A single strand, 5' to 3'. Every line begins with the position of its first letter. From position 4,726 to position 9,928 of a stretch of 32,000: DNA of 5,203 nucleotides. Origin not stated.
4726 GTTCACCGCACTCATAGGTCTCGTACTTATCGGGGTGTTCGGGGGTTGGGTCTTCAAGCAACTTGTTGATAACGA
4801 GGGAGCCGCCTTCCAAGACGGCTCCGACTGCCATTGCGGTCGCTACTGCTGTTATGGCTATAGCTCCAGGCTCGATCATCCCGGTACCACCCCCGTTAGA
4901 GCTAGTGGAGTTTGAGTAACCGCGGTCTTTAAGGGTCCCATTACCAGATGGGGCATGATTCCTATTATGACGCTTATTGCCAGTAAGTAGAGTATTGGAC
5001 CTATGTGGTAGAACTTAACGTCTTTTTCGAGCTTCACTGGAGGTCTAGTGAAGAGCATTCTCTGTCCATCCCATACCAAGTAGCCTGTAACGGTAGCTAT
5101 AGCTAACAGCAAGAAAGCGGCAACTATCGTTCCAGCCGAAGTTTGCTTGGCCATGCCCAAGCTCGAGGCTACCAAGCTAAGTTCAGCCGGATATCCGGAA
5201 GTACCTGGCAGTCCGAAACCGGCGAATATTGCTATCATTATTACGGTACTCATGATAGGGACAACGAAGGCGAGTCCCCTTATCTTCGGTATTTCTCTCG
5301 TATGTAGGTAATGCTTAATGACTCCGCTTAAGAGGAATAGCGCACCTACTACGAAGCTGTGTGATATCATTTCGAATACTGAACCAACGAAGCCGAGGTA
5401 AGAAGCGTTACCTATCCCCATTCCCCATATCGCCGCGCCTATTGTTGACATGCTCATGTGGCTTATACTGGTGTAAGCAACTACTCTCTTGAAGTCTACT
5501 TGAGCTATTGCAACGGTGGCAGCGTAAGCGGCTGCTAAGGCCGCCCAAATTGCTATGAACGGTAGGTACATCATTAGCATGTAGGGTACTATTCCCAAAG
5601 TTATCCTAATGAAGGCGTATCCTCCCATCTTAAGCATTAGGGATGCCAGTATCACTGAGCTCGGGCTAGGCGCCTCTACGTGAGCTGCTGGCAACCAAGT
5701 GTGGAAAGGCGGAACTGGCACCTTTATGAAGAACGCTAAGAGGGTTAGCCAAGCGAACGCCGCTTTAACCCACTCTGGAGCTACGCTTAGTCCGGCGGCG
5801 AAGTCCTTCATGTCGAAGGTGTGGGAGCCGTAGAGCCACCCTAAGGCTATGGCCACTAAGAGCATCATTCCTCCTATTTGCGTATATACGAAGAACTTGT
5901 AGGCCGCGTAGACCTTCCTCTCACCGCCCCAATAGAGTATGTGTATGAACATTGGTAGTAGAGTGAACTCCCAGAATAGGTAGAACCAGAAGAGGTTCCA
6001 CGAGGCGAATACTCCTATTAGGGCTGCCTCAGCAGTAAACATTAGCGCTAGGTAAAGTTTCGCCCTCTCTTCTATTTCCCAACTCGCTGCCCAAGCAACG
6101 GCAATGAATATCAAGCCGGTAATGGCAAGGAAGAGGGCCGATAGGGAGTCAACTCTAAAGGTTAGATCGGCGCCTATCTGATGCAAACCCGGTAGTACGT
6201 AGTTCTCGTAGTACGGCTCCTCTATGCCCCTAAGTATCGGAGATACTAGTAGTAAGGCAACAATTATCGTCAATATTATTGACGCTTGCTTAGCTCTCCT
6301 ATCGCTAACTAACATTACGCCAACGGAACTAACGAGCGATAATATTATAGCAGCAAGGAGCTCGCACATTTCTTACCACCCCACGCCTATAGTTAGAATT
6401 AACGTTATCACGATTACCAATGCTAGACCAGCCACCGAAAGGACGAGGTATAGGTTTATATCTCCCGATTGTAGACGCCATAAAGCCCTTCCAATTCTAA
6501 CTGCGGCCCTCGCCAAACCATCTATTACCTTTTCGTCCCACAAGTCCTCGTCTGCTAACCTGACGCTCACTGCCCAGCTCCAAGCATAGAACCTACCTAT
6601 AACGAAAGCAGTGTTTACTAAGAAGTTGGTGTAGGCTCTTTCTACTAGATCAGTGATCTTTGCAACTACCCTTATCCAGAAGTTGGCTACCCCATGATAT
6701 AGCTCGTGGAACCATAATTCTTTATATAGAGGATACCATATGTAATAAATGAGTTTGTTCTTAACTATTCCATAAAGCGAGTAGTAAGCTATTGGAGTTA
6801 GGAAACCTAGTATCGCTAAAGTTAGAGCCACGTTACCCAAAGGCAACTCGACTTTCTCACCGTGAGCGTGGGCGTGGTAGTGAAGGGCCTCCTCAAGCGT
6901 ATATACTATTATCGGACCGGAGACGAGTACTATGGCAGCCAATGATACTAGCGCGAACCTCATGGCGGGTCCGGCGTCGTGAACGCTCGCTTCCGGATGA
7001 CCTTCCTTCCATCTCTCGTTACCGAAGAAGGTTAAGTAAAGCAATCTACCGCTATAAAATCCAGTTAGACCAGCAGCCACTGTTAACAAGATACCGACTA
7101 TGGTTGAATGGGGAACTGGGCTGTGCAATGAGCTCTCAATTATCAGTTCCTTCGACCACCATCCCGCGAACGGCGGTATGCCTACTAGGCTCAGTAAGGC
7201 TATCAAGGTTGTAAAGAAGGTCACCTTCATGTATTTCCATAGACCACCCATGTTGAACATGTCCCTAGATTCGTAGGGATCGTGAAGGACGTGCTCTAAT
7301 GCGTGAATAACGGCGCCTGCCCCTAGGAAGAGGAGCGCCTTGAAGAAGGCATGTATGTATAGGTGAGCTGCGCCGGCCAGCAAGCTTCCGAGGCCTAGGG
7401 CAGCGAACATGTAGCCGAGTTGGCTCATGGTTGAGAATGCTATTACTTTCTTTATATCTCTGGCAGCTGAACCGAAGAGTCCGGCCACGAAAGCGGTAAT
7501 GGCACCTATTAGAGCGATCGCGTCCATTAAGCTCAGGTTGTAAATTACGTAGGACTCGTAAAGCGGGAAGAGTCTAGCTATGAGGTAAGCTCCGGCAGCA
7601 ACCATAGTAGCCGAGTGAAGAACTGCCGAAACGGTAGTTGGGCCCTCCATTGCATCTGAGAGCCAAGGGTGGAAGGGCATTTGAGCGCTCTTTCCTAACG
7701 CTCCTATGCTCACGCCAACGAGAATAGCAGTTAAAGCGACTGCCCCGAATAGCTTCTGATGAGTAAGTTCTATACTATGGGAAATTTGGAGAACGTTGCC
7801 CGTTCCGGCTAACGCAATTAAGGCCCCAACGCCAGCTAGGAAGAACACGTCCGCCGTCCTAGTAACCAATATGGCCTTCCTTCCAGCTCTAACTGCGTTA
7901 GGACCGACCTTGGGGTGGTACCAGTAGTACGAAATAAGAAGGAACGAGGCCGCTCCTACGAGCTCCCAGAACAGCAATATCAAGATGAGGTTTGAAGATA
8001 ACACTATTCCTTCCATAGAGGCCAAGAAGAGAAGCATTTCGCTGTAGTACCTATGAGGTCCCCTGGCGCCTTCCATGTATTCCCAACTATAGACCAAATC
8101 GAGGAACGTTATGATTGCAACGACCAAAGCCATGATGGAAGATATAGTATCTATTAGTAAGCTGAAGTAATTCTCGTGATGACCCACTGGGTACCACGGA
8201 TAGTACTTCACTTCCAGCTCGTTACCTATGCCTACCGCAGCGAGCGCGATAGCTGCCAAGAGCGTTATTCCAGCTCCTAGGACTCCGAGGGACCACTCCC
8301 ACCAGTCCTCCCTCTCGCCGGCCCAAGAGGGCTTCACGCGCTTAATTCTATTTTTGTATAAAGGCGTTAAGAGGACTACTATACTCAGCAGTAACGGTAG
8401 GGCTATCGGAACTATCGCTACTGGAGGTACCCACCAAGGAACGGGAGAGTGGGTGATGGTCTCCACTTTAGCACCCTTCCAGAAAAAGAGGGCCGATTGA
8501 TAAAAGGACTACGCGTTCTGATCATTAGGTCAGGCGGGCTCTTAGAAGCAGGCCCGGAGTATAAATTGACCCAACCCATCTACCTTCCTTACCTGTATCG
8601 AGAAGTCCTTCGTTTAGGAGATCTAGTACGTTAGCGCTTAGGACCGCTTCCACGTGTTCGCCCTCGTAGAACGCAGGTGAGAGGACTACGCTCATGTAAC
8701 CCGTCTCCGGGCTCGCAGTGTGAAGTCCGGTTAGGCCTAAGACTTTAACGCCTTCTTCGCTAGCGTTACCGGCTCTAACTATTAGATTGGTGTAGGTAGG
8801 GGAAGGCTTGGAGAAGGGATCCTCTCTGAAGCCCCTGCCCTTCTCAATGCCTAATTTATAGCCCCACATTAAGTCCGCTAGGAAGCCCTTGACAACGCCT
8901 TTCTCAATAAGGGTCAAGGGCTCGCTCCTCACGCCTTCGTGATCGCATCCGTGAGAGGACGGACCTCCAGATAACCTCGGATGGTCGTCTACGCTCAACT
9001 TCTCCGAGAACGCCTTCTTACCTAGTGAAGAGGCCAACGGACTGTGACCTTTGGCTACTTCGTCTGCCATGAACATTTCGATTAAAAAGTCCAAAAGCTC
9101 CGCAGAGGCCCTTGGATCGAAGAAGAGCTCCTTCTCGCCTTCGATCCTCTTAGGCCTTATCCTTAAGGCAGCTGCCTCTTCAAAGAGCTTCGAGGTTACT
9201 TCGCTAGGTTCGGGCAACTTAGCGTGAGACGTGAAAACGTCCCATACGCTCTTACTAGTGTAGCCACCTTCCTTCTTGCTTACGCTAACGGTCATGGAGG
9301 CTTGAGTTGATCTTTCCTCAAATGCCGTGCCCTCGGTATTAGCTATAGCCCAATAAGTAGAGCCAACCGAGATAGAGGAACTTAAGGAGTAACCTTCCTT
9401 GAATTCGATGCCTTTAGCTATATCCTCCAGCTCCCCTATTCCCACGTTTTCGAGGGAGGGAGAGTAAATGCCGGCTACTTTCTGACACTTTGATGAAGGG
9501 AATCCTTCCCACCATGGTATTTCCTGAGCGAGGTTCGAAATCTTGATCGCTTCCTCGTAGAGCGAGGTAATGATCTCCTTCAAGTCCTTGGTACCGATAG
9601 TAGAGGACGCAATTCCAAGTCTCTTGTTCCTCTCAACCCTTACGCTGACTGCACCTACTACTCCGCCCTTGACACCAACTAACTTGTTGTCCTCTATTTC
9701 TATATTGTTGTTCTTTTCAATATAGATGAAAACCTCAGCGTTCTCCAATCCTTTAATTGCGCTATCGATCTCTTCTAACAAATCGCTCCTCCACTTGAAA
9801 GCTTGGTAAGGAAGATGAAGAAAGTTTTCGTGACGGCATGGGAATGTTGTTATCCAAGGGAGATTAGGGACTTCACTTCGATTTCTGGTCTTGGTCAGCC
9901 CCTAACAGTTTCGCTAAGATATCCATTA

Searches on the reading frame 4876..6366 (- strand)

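Call 83: search_protein_families(library=pfam, proteins=[window:4876-6366:-], max_evalue=0.001)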
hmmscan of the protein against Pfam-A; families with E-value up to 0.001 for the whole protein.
window:4876-6366:- (496 aa): 1 family
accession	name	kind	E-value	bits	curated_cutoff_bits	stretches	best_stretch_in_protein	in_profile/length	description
PF00361.26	Proton_antipo_M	-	2.1e-53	181.9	21.5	1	123-413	2-286/294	NADH:quinone oxidoreductase/Mrp antiporter, TM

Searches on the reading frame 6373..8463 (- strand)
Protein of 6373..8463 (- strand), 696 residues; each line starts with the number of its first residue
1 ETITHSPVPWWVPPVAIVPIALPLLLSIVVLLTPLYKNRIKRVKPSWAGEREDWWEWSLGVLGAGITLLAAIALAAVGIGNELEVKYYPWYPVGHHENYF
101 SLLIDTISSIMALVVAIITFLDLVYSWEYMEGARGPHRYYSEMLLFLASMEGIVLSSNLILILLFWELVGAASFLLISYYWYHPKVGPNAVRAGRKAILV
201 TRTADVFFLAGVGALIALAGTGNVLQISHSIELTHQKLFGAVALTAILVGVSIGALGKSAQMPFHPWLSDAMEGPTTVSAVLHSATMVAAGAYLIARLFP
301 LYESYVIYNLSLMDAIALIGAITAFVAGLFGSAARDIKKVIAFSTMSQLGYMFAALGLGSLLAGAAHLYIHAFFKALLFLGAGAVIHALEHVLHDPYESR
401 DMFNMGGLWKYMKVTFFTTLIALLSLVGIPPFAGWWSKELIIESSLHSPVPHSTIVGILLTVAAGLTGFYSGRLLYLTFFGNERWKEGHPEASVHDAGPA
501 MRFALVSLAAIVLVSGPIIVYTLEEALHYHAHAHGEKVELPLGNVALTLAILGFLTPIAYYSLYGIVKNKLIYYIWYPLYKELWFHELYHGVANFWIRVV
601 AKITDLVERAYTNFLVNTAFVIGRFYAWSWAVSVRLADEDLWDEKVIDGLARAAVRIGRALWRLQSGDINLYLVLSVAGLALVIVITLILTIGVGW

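Call 83: search_protein_families(library=pfam, proteins=[window:6373-8463:-], max_evalue=0.001)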
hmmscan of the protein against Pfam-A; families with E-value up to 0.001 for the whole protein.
window:6373-8463:- (696 aa): 2 families
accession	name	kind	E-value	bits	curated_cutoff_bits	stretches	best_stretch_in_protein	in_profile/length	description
PF00361.26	Proton_antipo_M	-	8.5e-61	206.2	21.5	1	156-454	1-284/294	NADH:quinone oxidoreductase/Mrp antiporter, TM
PF00662.26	Proton_antipo_N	-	2.4e-11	43.8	24.5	1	90-140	1-51/51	NADH-Ubiquinone oxidoreductase (complex I), chain 5 N-terminus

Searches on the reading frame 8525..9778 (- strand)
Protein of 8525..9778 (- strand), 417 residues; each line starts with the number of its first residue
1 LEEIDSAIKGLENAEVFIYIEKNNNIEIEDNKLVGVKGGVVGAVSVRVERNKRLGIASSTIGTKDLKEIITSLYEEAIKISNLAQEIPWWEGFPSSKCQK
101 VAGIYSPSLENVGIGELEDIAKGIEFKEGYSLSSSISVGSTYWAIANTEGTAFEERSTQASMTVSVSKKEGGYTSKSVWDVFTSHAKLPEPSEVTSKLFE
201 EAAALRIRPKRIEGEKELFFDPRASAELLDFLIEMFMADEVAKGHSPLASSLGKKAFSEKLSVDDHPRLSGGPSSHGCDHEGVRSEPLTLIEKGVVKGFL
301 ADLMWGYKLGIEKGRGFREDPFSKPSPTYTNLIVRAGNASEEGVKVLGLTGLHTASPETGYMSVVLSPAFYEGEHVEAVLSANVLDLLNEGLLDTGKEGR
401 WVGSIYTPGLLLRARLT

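Call 83: search_protein_families(library=pfam, proteins=[window:8525-9778:-], max_evalue=0.001)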
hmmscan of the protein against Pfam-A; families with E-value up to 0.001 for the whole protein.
window:8525-9778:- (417 aa): 3 families
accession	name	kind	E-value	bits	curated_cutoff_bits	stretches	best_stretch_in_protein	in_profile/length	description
PF19289.4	PmbA_TldD_3rd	-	6.8e-35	120.7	22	1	217-413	5-214/220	PmbA/TldA metallopeptidase C-terminal domain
PF19290.4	PmbA_TldD_2nd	-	8.3e-07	29.9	20.9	1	109-203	3-102/109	PmbA/TldA metallopeptidase central domain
PF01523.21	PmbA_TldD_1st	-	2.1e-06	28.2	20.9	1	14-80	1-64/65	PmbA/TldA metallopeptidase domain 1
